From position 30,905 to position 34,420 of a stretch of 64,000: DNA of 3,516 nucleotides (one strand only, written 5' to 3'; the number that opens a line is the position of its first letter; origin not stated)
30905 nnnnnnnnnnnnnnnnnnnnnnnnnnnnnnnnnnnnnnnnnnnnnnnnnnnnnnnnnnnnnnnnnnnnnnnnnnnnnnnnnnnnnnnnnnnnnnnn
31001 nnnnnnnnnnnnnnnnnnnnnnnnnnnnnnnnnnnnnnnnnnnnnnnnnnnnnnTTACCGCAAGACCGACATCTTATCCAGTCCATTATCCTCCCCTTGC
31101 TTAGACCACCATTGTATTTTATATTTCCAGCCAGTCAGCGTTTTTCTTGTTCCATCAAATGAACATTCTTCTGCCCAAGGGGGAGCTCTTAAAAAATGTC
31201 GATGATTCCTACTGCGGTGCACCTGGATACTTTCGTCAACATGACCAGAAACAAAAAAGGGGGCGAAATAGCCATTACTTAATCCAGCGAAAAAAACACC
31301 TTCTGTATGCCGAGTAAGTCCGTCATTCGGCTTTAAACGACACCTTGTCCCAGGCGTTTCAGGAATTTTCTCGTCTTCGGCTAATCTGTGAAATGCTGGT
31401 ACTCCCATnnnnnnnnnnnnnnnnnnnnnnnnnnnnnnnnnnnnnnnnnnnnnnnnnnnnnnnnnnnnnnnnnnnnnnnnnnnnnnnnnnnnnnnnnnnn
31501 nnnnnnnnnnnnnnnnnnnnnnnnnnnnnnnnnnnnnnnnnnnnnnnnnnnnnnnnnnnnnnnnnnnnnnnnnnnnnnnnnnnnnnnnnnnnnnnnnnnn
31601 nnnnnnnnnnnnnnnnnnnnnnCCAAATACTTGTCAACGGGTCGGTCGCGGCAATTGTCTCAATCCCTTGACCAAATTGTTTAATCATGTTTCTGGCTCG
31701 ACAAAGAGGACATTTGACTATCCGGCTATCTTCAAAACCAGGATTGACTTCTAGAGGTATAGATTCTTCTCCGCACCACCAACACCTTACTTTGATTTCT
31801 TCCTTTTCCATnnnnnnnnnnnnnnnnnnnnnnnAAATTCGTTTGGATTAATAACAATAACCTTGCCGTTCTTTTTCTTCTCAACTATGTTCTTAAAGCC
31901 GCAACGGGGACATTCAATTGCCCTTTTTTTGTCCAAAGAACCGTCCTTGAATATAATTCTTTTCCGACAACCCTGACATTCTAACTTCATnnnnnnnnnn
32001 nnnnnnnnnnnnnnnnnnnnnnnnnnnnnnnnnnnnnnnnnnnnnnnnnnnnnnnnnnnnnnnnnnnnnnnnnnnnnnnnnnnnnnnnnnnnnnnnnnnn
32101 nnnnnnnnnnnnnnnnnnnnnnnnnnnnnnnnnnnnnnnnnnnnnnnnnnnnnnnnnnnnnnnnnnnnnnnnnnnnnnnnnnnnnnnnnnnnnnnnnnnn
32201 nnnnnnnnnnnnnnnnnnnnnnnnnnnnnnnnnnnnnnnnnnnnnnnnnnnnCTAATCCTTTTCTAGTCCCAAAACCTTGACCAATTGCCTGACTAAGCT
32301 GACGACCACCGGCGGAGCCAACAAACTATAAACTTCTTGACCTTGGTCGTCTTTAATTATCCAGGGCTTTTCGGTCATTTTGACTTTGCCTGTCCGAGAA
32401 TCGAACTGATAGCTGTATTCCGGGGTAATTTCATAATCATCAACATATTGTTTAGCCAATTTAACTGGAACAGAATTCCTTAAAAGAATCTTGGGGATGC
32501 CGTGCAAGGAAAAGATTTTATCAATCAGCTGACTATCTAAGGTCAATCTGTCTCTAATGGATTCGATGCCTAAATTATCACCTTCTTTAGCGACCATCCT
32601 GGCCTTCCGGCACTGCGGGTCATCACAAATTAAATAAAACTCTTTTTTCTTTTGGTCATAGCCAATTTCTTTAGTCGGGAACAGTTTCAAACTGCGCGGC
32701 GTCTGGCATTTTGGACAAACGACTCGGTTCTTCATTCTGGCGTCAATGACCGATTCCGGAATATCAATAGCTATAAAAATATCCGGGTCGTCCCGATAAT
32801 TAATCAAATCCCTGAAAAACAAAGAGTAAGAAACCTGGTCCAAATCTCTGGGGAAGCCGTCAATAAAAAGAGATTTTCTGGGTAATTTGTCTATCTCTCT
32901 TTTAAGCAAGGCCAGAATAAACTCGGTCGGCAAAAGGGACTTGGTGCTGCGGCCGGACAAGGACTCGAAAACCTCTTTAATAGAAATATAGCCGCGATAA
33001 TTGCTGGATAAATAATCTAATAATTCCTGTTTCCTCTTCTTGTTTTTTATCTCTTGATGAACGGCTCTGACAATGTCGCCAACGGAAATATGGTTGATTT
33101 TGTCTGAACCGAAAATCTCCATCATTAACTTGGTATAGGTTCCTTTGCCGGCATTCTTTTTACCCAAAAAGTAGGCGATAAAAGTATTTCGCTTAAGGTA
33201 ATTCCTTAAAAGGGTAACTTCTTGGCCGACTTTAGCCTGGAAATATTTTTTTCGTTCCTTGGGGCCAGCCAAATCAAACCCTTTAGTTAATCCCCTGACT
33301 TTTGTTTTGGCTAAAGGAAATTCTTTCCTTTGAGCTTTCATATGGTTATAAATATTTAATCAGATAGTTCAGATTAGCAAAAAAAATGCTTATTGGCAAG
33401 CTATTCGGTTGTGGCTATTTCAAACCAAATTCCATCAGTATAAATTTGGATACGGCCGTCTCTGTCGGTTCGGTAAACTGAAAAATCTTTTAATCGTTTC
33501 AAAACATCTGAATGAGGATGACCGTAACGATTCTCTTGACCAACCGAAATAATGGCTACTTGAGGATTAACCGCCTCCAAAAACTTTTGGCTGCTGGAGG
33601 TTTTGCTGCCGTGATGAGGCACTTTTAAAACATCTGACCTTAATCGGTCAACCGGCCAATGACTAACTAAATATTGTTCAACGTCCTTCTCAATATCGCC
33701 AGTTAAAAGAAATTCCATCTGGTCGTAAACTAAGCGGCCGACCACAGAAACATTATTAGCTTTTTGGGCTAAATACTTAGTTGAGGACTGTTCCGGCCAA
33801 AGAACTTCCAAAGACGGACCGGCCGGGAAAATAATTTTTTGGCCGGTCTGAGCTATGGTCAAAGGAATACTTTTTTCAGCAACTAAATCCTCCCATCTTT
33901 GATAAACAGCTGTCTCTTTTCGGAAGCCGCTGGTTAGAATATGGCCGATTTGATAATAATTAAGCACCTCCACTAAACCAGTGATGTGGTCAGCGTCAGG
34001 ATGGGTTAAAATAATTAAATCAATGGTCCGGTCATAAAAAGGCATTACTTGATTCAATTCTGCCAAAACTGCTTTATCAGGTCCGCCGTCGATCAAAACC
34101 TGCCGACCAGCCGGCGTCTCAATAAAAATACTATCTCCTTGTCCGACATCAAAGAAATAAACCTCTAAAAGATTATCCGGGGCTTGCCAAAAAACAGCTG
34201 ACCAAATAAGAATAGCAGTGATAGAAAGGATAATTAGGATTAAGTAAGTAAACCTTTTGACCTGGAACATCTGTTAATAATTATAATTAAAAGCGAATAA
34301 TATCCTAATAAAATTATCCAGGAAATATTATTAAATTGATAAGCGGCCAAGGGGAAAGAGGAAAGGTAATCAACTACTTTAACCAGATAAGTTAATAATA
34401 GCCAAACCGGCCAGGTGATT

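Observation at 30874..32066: Cluster of three paralogous CxxC...CxxC zinc-ribbon miniproteins plus an unknown 117-aa protein, abutting the right IR arm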

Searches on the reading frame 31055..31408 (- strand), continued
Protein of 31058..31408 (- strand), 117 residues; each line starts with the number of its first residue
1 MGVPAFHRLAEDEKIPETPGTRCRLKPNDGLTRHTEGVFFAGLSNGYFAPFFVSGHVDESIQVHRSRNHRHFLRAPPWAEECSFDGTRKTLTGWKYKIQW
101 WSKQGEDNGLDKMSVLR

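Call 76: fold_search(model_id=the predicted structure, library=viral)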
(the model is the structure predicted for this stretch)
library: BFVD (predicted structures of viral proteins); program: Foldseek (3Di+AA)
matches with E <= 10: 327; with E <= 0.001: 0
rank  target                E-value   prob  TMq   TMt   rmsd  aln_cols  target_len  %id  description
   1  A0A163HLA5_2          6.8e-02  0.23  0.21  0.05  15.0       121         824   16  E3L [Bat mastadenovirus WIV11]
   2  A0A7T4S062            1.8e-01  0.12  0.17  0.20  14.5        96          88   11  ORF54 (Fragment) [Pacific black duck aviadenovirus]
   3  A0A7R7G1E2            1.9e-01  0.28  0.23  0.27  13.3        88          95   16  (no name in the UniProt tables at hand)
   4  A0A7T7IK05            2.0e-01  0.08  0.15  0.09  13.6       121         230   12  (no name in the UniProt tables at hand)
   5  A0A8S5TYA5            2.5e-01  0.08  0.14  0.17  13.5       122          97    6  Uncharacterized protein [Myoviridae sp. ctPkm1]
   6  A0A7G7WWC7            3.0e-01  0.14  0.21  0.25  13.6        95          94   18  Uncharacterized protein [Rhizobium phage AF3]
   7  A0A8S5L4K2            3.9e-01  0.06  0.18  0.05  20.6       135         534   15  Maturation protein (Fragment) [ssRNA phage SRR7976299_5]
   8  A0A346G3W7            4.8e-01  0.06  0.16  0.08  14.8       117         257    9  (no name in the UniProt tables at hand)
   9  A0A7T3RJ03            5.9e-01  0.06  0.17  0.11  15.2       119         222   10  Ig-like domain-containing protein [Large yellow croaker iridovirus]
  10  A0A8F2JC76            6.9e-01  0.10  0.26  0.16  15.5       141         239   10  Uncharacterized protein [Stenotrophomonas phage BUCT598]
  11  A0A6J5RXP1            8.1e-01  0.11  0.18  0.16  13.7        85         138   14  WGR_MMR_like domain containing protein [uncultured Caudovirales phage]
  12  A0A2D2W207            9.4e-01  0.07  0.22  0.11  19.6       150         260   11  (no name in the UniProt tables at hand)
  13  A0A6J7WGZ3            1.0e+00  0.08  0.21  0.21  13.1       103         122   12  Uncharacterized protein [uncultured Caudovirales phage]
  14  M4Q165                1.0e+00  0.05  0.17  0.04  13.8       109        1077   13  (no name in the UniProt tables at hand)
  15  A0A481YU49            1.1e+00  0.06  0.18  0.19  12.4        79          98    8  PAN domain protein [Marseillevirus LCMAC102]
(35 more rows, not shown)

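Call 87: search_solved_structures(query=A5, max_evalue=10)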
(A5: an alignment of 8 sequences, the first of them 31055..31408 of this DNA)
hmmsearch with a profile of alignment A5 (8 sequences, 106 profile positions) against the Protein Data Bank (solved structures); distinct sequences matched with E-value up to 10: 0.

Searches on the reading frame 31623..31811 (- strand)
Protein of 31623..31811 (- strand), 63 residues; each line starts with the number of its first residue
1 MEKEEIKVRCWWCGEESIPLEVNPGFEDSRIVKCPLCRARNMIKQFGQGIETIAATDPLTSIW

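Call 7: search_protein_families(library=pfam, max_evalue=10, proteins=[window:31623-31811:-])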
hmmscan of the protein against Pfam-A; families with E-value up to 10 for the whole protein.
seq(63 aa): 7 families
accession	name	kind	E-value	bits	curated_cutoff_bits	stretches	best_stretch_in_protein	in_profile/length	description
PF09779.14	Ima1_N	-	0.0044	18.3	28.9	1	8-54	1-42/132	Ima1 N-terminal domain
PF23451.1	Zn_ribbon_PaaD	-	0.017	15.2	27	1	27-47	10-32/53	PaaD zinc beta ribbon domain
PF01155.25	HypA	-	0.055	13.9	28.9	1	2-49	65-104/112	Hydrogenase/urease nickel incorporation, metallochaperone, hypA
PF04810.20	zf-Sec23_Sec24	-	0.07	13.6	25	1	27-45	19-37/39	Sec23/Sec24 zinc finger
PF09723.15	Zn_ribbon_8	-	0.1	13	34.4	1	9-46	7-41/41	Zinc ribbon domain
PF25431.1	zf-C17orf113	-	0.11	12.8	29.5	1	28-50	11-35/63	C17orf113 probable zinc finger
PF18256.6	HscB_4_cys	-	3.3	8.1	26.2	0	9-39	2-25/27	Co-chaperone HscB tetracysteine metal binding motif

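Call 8: search_protein_families(library=ncbifam, max_evalue=10, proteins=[window:31623-31811:-])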
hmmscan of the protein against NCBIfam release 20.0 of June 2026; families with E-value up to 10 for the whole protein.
seq(63 aa): 7 families
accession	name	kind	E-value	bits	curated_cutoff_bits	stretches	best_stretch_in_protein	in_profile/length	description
NF001606.0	PRK00398.1-3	equivalog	0.0012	18.6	72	2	31-55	19-43/44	DNA-directed RNA polymerase subunit P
TIGR02098.1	MJ0042_CXXC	domain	0.016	14.9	20.9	1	31-44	2-15/38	MJ0042-type zinc finger domain-containing protein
TIGR02605.1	CxxC_CxxC_SSSS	subfamily_domain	0.026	14.6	31.3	1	9-48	7-43/52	FmdB family zinc ribbon protein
TIGR01053.1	LSD1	subfamily_domain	0.03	14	15.5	1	29-43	17-31/31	zinc finger domain-containing protein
TIGR00100.1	hypA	equivalog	0.04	14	88.1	1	2-45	65-101/116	hydrogenase maturation nickel metallochaperone HypA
NF001607.0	PRK00398.1-4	equivalog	0.046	13.5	89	1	9-42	11-39/53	DNA-directed RNA polymerase subunit P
NF001605.0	PRK00398.1-2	equivalog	0.1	12.5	63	1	9-45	3-32/43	DNA-directed RNA polymerase subunit P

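Call 73: search_protein_families(library=padloc, max_evalue=1, proteins=[window:31623-31811:-])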
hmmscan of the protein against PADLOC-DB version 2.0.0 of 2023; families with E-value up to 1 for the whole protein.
seq(63 aa): 0 families

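Call 74: search_protein_families(library=phrogs, max_evalue=1, proteins=[window:31623-31811:-])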
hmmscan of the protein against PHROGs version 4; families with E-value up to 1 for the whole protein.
seq(63 aa): 6 families
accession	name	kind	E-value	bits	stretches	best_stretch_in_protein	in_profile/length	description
phrog_8470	-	unknown function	0.02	14.7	1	5-54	83-132/567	-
phrog_4875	-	unknown function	0.022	15.9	1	3-45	8-44/77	-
phrog_5602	-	unknown function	0.087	13.5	1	5-45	16-56/60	-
phrog_6417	-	other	0.096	13.6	1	3-44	3-40/68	translational regulator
phrog_15404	-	unknown function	0.11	13.9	1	5-55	5-54/89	-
phrog_2993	-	unknown function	0.24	12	0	27-52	13-38/90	-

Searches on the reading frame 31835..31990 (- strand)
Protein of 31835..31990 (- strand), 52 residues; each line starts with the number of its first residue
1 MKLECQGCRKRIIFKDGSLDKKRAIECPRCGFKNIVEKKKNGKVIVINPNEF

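Call 7: search_protein_families(library=pfam, max_evalue=10, proteins=[window:31835-31990:-])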
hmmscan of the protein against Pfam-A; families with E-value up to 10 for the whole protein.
seq(52 aa): 12 families
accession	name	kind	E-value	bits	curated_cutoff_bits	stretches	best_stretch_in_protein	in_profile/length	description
PF10122.14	Zn_ribbon_Com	-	0.00051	19.9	22.9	1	3-36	5-36/52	Mu-like prophage protein Com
PF23451.1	Zn_ribbon_PaaD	-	0.0027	17.7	27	1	18-42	8-32/53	PaaD zinc beta ribbon domain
PF01396.24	Zn_ribbon_Top1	-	0.0062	16.7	32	1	25-42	2-18/39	Topoisomerase DNA binding C4 zinc finger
PF13717.11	Zn_ribbon_4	-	0.0068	16.7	30.3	2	1-31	1-32/36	zinc-ribbon domain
PF19134.6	DUF5817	-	0.0085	16.5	31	1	5-40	6-37/57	Domain of unknown function (DUF5817)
PF22191.2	IBR_1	-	0.044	14.1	27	1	24-38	3-17/47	IBR domain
PF01155.25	HypA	-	0.092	13.2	28.9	1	2-35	70-97/112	Hydrogenase/urease nickel incorporation, metallochaperone, hypA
PF24292.1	DUF7479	-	0.13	12.8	27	1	23-44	29-50/60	Domain of unknown function (DUF7479)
PF23455.1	DUF7129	-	0.42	10.8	30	1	4-31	13-34/45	Domain of unknown function (DUF7129)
PF07282.18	Cas12f1-like_TNB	-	0.75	10.4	26.3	1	4-33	30-49/60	Cas12f1-like, TNB domain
PF03604.18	Zn_ribbon_RPAB4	-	0.9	9.7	24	1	18-33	11-26/32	DNA directed RNA polymerase, 7 kDa subunit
PF25164.1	CoiA_N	-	1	9.4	26.3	1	5-18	20-33/50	Competence protein CoiA, N-terminal domain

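Call 8: search_protein_families(library=ncbifam, max_evalue=10, proteins=[window:31835-31990:-])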
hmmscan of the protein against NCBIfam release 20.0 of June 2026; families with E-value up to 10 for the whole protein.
seq(52 aa): 12 families
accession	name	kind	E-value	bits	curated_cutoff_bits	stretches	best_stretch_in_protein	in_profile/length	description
TIGR04104.1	cxxc_20_cxxc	subfamily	0.00034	20.9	45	1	4-47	2-48/93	TIGR04104 family putative zinc finger protein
NF041070.1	carrier_LysW_Arch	domain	0.00046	20.2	75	1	1-44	1-43/57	alpha-aminoadipate/glutamate carrier protein LysW/ArgW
NF003331.0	PRK04338.1-7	equivalog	0.028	13.2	560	1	16-46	233-264/376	tRNA (guanine(26)-N(2))-dimethyltransferase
NF011482.0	PRK14892.1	equivalog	0.042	13.8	109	1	23-46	20-43/101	putative transcription elongation factor Elf1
NF001976.0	PRK00762.1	equivalog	0.078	12.8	146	1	3-45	71-111/124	hydrogenase maturation nickel metallochaperone HypA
NF011481.0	PRK14890.1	equivalog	0.08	13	61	1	4-33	29-59/61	putative Zn-ribbon RNA-binding protein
NF033558.1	transpos_IS1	equivalog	0.088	12.7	100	1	5-43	1-40/199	IS1 family transposase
NF041664.1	RNAP_arch_Epp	equivalog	0.1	12.6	50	1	25-50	13-37/57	transcription elongation factor subunit Spt4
NF001604.0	PRK00398.1-1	equivalog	0.12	12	103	1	4-37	5-36/48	DNA-directed RNA polymerase subunit P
NF001607.0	PRK00398.1-4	equivalog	0.17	11.6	89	1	18-35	22-39/53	DNA-directed RNA polymerase subunit P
NF045645.1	DVU_1557_fam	equivalog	0.19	11.9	60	1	24-45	30-51/60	DVU_1557 family redox protein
NF001605.0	PRK00398.1-2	equivalog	0.25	11.2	63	1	4-16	20-32/43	DNA-directed RNA polymerase subunit P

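Call 73: search_protein_families(library=padloc, max_evalue=1, proteins=[window:31835-31990:-])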
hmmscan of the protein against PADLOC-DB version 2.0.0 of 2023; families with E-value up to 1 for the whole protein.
seq(52 aa): 0 families

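Call 74: search_protein_families(library=phrogs, max_evalue=1, proteins=[window:31835-31990:-])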
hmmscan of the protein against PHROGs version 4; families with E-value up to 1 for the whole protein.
seq(52 aa): 17 families
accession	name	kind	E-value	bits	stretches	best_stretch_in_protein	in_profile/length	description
phrog_4875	-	unknown function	0.00019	22.5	1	1-39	11-45/77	-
phrog_6422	-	moron, auxiliary metabolic gene and host takeover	0.0023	19.3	1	1-34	6-40/120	Lar-like restriction alleviation protein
phrog_17723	-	unknown function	0.0045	18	1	25-48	5-31/47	-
phrog_6417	-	other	0.0076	17.2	1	3-38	8-41/68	translational regulator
phrog_28451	-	unknown function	0.0093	17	1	3-37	17-50/67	-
phrog_9579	-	unknown function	0.015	16.5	1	25-43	14-32/56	-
phrog_10121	-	unknown function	0.017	16.3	1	13-41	65-92/109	-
phrog_5984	-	unknown function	0.02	16.6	0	4-15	9-20/90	-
phrog_15827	-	unknown function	0.028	15.7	1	3-40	8-49/73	-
phrog_19315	-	unknown function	0.029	14.4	1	19-44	253-278/348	-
phrog_19701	-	unknown function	0.052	14.7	1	19-45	48-74/79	-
phrog_5602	-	unknown function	0.055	14.1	1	3-40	19-58/60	-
phrog_2834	-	unknown function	0.056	14.3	1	16-43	41-68/78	-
phrog_15916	-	unknown function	0.057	14.3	1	9-39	21-48/80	-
phrog_28868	-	unknown function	0.076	13.9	1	33-50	41-57/64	-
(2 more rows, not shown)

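Call 105: search_dna_similar(query=window:31835-31990:-, collection=phages, mode=protein, max_evalue=1, max_rows=15)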
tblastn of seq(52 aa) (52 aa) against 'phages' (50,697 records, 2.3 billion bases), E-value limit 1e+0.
Records with a match: 1; places in all: 1; records where one place covers at least 80% of the query: 1.
Best place of each record, by identity: <60% 1.
By first word of the organism name: Bacteriophage 1.
By host as written in the record: - 1.
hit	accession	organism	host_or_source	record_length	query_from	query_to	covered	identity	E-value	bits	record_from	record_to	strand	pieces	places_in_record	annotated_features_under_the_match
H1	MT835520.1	Bacteriophage sp.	human fecal samples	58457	1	49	94%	32.7%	3e-1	33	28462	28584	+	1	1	record has no annotation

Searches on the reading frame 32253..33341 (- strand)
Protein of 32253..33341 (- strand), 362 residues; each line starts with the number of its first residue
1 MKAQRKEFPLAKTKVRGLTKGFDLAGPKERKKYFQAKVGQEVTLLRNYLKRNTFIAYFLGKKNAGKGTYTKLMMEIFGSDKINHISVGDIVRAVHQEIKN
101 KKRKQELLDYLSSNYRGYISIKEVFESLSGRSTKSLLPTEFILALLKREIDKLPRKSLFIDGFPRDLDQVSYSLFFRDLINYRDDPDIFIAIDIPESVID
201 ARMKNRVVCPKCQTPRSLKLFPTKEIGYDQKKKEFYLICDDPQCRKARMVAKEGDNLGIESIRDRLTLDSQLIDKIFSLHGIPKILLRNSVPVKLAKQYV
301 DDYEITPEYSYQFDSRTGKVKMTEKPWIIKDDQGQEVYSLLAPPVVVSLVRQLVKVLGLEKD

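Call 11: search_protein_families(library=pfam, max_evalue=0.001, proteins=[window:32253-33341:-])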
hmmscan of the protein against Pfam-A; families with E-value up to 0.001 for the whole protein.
window:32253-33341:- (362 aa): 2 families
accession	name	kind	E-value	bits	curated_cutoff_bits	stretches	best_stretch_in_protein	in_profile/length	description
PF00406.28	ADK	-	6.7e-12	46.2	26.8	1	135-266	53-132/151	Adenylate kinase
PF13207.12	AAA_17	-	6.3e-07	30.2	27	1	64-205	6-121/136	AAA domain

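Call 27: find_related_loci(query=window:32253-33341:-, collection=genome_contigs, flank=10000)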
Query window:32253-33341:- (362 aa) in genome_contigs; peptide patterns used: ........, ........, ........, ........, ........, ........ (x = any residue, [..] = any of these).
300 stretches matched a pattern; 225 encode a relative of the query (tblastn E <= 1e-3); the best 80 are kept; 80 distinct loci.
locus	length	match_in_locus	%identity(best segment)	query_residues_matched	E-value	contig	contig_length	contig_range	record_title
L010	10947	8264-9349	82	1-362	0e+0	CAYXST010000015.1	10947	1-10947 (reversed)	MAG TPA_asm: uncultured Candidatus Saccharibacteria bacterium isolate binchicken_co387_104 genome assembly, contig: NODE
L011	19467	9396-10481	81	1-362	0e+0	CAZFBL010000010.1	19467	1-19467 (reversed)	MAG TPA_asm: uncultured Candidatus Saccharibacteria bacterium isolate binchicken_co228_74 genome assembly, contig: NODE_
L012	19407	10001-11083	77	1-361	0e+0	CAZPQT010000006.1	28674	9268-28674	MAG TPA_asm: uncultured Candidatus Saccharibacteria bacterium isolate binchicken_co100_470 genome assembly, contig: NODE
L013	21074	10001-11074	67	1-357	7e-168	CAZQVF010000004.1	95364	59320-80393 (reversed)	MAG TPA_asm: uncultured Gammaproteobacteria bacterium isolate SRP077602_co2_149 genome assembly, contig: NODE_299_length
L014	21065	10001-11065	67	4-359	2e-169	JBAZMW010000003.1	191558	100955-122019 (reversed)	MAG: Patescibacteria group bacterium isolate SO_2017_LW4_52 scaffold_231_c1_LW137-91_2017, whole genome shotgun sequence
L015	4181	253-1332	65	1-359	3e-169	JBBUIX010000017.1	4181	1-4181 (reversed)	MAG: Patescibacteria group bacterium isolate H43-bin140_1 H43_bin140_1_000000000017, whole genome shotgun sequence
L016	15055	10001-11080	65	1-360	7e-164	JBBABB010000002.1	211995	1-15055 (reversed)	MAG: Candidatus Paceibacterota bacterium isolate SO_2017_GW3_9 scaffold_77_c1_OW296A_2017, whole genome shotgun sequence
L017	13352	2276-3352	68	1-359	8e-164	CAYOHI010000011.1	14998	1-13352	MAG TPA_asm: uncultured Candidatus Saccharibacteria bacterium isolate SRP200020_co1_324 genome assembly, contig: NODE_53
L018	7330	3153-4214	65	5-359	4e-162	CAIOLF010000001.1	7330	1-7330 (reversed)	MAG: Candidatus Buchananbacteria bacterium isolate AlinenSediments_bin-3511 genome assembly, contig: bin-3511:01/72, who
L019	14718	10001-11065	65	4-359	5e-162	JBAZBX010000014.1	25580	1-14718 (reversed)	MAG: Patescibacteria group bacterium isolate SO_2017_GW1_122 NODE_7860_length_25580_cov_3.049346_OW334_2017, whole genom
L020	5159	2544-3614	66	1-357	1e-164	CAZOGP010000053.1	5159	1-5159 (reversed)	MAG TPA_asm: uncultured Candidatus Saccharibacteria bacterium isolate binchicken_co387_482 genome assembly, contig: NODE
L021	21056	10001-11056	66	7-359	2e-161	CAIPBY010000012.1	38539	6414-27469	MAG: Candidatus Buchananbacteria bacterium isolate MJ120702A_bin-902 genome assembly, contig: bin-902:012/101, whole gen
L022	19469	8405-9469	65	6-359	1e-159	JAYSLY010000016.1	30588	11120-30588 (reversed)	MAG: bacterium isolate GFS_10512 GFS_10512_15, whole genome shotgun sequence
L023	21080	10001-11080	63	1-359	2e-159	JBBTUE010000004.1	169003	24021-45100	MAG: Patescibacteria group bacterium isolate H43-bin024_1 H43_bin024_1_000000000004, whole genome shotgun sequence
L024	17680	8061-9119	64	7-359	2e-158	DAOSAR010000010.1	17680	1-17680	MAG TPA_asm: Candidatus Pacearchaeota archaeon isolate AMR_MDS_1904 NODE_2218_length_17680_cov_39.234326, whole genome s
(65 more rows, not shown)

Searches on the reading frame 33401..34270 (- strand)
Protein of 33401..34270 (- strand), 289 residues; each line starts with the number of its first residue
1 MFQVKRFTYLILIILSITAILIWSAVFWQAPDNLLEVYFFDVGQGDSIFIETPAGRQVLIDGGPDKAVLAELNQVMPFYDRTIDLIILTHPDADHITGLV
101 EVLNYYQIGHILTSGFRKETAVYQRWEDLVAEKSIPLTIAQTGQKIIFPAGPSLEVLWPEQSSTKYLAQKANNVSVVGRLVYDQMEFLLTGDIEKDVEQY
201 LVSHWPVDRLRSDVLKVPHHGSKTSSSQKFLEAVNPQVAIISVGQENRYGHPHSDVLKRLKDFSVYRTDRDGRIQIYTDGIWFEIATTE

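Call 11: search_protein_families(library=pfam, max_evalue=0.001, proteins=[window:33401-34270:-])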
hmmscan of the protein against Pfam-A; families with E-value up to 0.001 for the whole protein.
window:33401-34270:- (289 aa): 3 families
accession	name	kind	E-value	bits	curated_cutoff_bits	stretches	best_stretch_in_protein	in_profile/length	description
PF00753.33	Lactamase_B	-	1.2e-14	55.1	22.7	1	41-244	2-195/196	Metallo-beta-lactamase superfamily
PF12706.13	Lactamase_B_2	-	8.5e-07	29.2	27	1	56-193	1-143/200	Beta-lactamase superfamily domain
PF25281.1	MBL_MAP1B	-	9.2e-05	22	37.6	1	37-104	23-86/279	MAP1B MBL-like domain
